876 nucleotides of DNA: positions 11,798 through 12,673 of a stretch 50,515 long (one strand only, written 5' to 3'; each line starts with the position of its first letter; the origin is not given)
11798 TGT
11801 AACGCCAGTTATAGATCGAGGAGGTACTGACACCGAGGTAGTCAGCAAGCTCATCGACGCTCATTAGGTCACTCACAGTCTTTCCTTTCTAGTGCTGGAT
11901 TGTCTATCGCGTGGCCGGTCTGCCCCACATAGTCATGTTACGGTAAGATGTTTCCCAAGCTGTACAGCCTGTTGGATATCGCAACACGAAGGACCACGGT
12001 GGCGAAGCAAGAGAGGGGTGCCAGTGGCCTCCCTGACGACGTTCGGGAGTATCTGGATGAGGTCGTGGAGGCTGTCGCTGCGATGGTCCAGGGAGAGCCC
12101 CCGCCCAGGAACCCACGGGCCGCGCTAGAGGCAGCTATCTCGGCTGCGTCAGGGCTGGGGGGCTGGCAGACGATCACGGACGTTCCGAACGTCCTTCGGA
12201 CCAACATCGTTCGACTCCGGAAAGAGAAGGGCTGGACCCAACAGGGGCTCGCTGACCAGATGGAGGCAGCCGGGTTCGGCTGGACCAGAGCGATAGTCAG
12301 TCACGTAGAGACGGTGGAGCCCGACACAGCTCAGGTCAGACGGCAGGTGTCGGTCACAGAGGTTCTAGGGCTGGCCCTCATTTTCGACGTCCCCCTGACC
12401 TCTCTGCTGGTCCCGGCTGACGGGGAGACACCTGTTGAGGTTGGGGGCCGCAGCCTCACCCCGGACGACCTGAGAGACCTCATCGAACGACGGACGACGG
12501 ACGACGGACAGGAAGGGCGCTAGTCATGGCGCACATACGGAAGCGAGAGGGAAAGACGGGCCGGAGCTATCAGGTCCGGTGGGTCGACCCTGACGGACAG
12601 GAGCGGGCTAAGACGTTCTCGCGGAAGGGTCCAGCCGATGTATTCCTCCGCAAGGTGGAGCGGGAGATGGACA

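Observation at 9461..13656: Satellite- or IME-like core: int / XRE repressor divergent from AlpA-Xis plus three unknown genes, with no replication, packaging or transfer genes recognisable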

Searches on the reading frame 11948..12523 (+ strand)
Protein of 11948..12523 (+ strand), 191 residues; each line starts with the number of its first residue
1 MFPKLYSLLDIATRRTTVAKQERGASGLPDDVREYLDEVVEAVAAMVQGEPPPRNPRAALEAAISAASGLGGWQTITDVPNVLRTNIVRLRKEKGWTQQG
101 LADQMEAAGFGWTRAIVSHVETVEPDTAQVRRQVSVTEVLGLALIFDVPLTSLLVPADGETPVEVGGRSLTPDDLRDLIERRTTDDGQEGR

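Call 8: search_protein_families(library=pfam, proteins=[window:11948-12523:+], max_evalue=0.1)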
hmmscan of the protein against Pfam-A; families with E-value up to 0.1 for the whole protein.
window:11948-12523:+ (191 aa): 2 families
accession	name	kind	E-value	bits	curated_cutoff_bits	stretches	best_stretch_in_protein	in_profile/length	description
PF13560.12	HTH_31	-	0.0087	16.8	27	1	89-141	8-55/64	Helix-turn-helix domain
PF01381.28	HTH_3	-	0.025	15.1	23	0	89-105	3-19/55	Helix-turn-helix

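Call 9: search_protein_families(library=phrogs, proteins=[window:11948-12523:+], max_evalue=0.1)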
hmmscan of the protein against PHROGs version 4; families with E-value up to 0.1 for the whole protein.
window:11948-12523:+ (191 aa): 2 families
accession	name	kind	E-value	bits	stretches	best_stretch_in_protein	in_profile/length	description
phrog_8767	-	unknown function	0.018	16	0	158-181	95-118/181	-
phrog_8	-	transcription regulation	0.079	13.4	0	84-125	78-116/346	transcriptional regulator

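Call 10: search_protein_families(library=ncbifam, proteins=[window:11948-12523:+], max_evalue=0.1)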
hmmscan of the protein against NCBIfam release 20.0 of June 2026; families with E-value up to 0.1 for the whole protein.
window:11948-12523:+ (191 aa): 2 families
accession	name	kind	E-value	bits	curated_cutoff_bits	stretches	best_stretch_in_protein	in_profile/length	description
TIGR03070.1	couple_hipB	subfamily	0.0011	18.9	71.65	1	87-144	7-58/58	type II toxin-antitoxin system Y4mF family antitoxin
NF041951.1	phage_RstR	subfamily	0.02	15.1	80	0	84-106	4-26/108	RstR family transcriptional repressor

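Call 13: search_protein_families(library=padloc, proteins=[window:11948-12523:+], max_evalue=0.1)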
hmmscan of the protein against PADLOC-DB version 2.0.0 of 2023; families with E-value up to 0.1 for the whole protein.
window:11948-12523:+ (191 aa): 1 family
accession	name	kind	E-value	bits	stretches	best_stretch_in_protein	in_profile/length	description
PDLC04142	capH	-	0.011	14.8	0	81-178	5-91/103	capH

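Call 56: find_related_loci(query=A3, collection=metagenome_contigs, flank=10000)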
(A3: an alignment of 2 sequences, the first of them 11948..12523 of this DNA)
Query A3 (191 aa) in metagenome_contigs; peptide patterns used: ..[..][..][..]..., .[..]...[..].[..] (x = any residue, [..] = any of these).
600 stretches matched a pattern (row limit reached: there are more); 18 encode a relative of the query (tblastn E <= 1e-3); 18 distinct loci.
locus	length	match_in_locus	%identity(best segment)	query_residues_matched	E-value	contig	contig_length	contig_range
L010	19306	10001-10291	32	79-183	1e-9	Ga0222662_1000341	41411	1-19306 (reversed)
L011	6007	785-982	34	81-156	2e-7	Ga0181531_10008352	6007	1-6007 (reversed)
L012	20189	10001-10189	34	76-144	7e-7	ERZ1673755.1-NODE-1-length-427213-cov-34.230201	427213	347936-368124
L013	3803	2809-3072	34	74-161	9e-7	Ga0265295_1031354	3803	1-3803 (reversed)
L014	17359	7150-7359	36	86-156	1e-6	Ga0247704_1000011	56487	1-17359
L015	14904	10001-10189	32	76-144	2e-6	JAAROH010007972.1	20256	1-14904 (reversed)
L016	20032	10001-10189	32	76-144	2e-6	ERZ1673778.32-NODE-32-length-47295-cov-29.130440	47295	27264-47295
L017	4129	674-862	35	44-122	4e-6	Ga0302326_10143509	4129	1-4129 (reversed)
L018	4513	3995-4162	40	87-153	3e-6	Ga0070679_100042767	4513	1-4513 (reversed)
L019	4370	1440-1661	30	82-167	5e-6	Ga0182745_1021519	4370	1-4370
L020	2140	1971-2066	50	77-108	1e-5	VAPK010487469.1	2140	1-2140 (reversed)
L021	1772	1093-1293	33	76-154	2e-5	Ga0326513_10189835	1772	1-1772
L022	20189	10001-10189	32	76-144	2e-6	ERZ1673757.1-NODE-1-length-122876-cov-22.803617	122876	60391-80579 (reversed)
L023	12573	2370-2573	36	74-143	3e-5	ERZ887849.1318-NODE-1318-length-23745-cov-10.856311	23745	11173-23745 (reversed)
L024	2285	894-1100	35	74-153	3e-5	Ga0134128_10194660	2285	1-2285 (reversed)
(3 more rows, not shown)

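Call 57: find_related_loci(query=A3, collection=viral_contigs, flank=10000)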
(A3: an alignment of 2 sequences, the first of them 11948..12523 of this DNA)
Query A3 (191 aa) in viral_contigs; peptide patterns used: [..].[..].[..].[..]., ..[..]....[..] (x = any residue, [..] = any of these).
62 stretches matched a pattern, but none encodes a relative of the query by tblastn (E <= 1e-3).
